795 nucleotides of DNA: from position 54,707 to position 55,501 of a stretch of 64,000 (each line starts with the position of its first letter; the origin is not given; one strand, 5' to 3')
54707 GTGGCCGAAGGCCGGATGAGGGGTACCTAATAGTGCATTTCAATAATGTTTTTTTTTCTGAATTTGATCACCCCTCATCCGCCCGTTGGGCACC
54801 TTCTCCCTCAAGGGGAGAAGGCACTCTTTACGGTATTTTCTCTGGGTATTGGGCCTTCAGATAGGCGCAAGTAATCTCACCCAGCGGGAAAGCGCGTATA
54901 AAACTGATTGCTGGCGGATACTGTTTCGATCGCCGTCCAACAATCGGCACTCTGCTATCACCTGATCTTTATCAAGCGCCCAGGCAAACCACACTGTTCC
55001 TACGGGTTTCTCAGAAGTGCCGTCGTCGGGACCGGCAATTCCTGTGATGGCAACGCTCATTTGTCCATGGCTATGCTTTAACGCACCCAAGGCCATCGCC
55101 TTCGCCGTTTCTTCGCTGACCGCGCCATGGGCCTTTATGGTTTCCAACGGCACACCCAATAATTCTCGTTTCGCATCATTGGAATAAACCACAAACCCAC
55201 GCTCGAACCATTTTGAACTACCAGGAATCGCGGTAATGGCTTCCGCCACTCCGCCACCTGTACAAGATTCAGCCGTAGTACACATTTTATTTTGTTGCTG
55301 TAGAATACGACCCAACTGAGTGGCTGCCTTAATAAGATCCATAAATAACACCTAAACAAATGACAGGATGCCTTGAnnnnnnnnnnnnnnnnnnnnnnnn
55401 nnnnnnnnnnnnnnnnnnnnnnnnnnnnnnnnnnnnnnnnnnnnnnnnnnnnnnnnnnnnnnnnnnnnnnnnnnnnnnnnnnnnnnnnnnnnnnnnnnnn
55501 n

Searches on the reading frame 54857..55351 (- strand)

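Call 60: search_protein_families(library=pfam, proteins=[window:54857-55351:-])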
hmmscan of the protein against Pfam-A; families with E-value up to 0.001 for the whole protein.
window:54857-55351:- (164 aa): 1 family
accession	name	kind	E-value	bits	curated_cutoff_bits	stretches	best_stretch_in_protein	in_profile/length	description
PF02464.23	CinA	-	2.9e-56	189.8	23.5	1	9-157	4-151/155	Competence-damaged protein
